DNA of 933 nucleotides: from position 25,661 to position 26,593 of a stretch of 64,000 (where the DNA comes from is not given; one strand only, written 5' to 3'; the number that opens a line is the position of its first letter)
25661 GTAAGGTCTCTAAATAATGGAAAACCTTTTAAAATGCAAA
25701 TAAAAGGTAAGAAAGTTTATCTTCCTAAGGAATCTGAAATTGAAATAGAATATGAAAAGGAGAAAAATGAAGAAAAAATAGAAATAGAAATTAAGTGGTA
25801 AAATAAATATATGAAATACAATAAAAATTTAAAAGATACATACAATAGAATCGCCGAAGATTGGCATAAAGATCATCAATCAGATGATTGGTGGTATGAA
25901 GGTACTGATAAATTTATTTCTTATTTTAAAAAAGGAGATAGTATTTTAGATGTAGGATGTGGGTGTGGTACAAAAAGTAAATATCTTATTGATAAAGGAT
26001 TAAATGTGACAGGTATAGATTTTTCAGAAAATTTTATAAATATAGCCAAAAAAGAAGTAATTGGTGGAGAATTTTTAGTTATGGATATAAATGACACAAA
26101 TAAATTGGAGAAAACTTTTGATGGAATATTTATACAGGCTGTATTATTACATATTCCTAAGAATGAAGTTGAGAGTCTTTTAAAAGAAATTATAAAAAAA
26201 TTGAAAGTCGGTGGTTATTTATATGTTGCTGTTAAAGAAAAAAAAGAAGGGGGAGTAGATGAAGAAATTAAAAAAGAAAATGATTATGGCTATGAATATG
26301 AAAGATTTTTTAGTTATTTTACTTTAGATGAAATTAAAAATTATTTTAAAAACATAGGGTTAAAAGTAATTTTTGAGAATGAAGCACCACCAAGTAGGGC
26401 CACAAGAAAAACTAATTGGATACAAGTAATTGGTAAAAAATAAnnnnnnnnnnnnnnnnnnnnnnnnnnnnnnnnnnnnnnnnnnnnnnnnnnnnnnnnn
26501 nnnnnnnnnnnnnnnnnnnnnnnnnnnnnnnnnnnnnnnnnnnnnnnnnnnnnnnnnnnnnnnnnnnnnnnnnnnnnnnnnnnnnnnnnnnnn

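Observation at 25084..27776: Six-gene accessory block wedged between murD and murC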

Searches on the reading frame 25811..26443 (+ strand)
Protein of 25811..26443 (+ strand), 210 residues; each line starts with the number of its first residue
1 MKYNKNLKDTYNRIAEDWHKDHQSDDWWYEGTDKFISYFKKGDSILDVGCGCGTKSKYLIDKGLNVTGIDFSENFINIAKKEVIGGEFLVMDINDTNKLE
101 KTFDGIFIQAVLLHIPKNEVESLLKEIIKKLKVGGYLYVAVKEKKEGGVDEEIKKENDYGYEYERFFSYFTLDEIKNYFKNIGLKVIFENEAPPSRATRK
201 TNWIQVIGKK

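Call 3: search_protein_families(library=pfam, proteins=[window:25811-26443:+], max_evalue=0.01)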
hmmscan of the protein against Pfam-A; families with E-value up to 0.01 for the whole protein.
window:25811-26443:+ (210 aa): 18 families
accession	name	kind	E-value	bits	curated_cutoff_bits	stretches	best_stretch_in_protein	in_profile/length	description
PF13649.12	Methyltransf_25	-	1.3e-17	64.6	27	1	45-135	1-97/97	Methyltransferase domain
PF08241.18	Methyltransf_11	-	3.2e-17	63.4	21.2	1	46-139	1-95/95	Methyltransferase domain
PF13489.12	Methyltransf_23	-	4.2e-17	62.8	27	1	31-187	12-162/164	Methyltransferase domain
PF13847.12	Methyltransf_31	-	5.2e-15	55.8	27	1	40-160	2-129/145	Methyltransferase domain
PF08242.18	Methyltransf_12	-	1e-12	49.1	30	1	46-137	1-98/98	Methyltransferase domain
PF03848.20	TehB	-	3.3e-10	40.1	20.4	1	44-140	33-134/193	Tellurite resistance protein TehB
PF02353.26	CMAS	-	1.4e-08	34.8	27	1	39-142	60-167/273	Mycolic acid cyclopropane synthetase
PF08003.17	Methyltransf_9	-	1.7e-06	27.7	23.8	1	26-205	101-283/315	Protein of unknown function (DUF1698)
PF01209.24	Ubie_methyltran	-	2.4e-06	27.5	20.1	1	26-139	33-151/233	ubiE/COQ5 methyltransferase family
PF01739.24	CheR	-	2e-05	24.6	27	1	88-146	122-180/195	CheR methyltransferase, SAM binding domain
PF05891.18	Methyltransf_PK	-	2.6e-05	24.3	27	1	40-145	54-163/218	AdoMet dependent proline di-methyltransferase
PF01135.25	PCMT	-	6.2e-05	23.3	20.3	1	39-158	71-189/210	Protein-L-isoaspartate(D-aspartate) O-methyltransferase (PCMT)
PF07021.18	MetW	-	0.00032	20.8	21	1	37-113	9-86/193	Methionine biosynthesis protein MetW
PF01555.25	N6_N4_Mtase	-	0.0008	19.8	26.7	0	38-81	178-221/221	DNA methylase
PF05175.20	MTS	-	0.0019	18.3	23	1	31-143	19-142/170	Methyltransferase small domain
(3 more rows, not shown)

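Call 4: search_protein_families(library=ncbifam, proteins=[window:25811-26443:+], max_evalue=0.01)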
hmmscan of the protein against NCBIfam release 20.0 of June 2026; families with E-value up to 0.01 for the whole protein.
window:25811-26443:+ (210 aa): 52 families (the best 25 are shown)
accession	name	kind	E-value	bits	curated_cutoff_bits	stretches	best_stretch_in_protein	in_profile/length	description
NF045667.1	MTase_DVU1556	equivalog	7.8e-16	58.2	155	1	39-188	20-164/213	DVU_1556 family methyltransferase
NF043040.1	corrin_prot_MT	hypoth_equivalog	9.2e-16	57.9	180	1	34-140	33-148/216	corrinoid protein-associated methyltransferase CpaM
TIGR01983.1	UbiG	equivalog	4.1e-13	49.2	102.95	1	41-140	49-152/228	bifunctional 2-polyprenyl-6-hydroxyphenol methylase/3-demethylubiquinol 3-O-methyltransferase UbiG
TIGR02021.1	BchM-ChlM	equivalog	1.3e-12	47.6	158.9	1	41-133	54-149/218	magnesium protoporphyrin IX methyltransferase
NF008992.0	PRK12335.1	equivalog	1.3e-12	47.5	303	1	40-140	122-224/289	SAM-dependent methyltransferase TehB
TIGR00477.1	tehB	equivalog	8.9e-11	41.6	219.5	1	45-140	77-176/238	tellurite resistance methyltransferase TehB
NF008405.0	PRK11207.1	equivalog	2.2e-09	37.1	218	1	42-145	31-139/198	tellurite resistance methyltransferase TehB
NF002463.0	PRK01683.1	equivalog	5e-09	36.1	297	1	42-142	32-131/258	trans-aconitate 2-methyltransferase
TIGR02072.1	BioC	equivalog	6.6e-09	35.9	184.95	1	43-181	36-169/244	malonyl-ACP O-methyltransferase BioC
NF008686.0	PRK11705.1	equivalog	9.4e-09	34.8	400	1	40-139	166-265/383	cyclopropane fatty acyl phospholipid synthase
NF040539.1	AST_met_ArsM_2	exception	9.7e-09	35.4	240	1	6-137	17-161/262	putative arsinothricin biosynthesis methyltransferase ArsM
NF007610.0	PRK10258.1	equivalog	1.4e-08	34.4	342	1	40-136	41-135/251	malonyl-ACP O-methyltransferase BioC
NF045649.1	2X_seleno_MduS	exception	9.4e-08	31.4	380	1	39-146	37-154/338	methyltransferase domain-containing selenoprotein MduS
TIGR04345.1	ovoA_Cterm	equivalog_domain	1.6e-07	31.1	170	1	42-80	42-80/242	putative 4-mercaptohistidine N1-methyltransferase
TIGR02752.1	MenG_heptapren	equivalog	1.8e-07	30.9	419.85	1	26-137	31-147/231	demethylmenaquinone methyltransferase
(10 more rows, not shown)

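Call 27: search_protein_families(library=padloc, proteins=[window:25811-26443:+], max_evalue=0.01)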
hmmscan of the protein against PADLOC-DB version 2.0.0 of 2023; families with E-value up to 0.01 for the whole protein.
window:25811-26443:+ (210 aa): 2 families
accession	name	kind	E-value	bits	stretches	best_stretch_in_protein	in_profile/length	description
PDLC04134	mad2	-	1.7e-21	74.6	1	40-194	290-428/492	mads_2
PDLC03353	MTase_II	-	0.0013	16.3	1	38-83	205-250/260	Type II methyltransferase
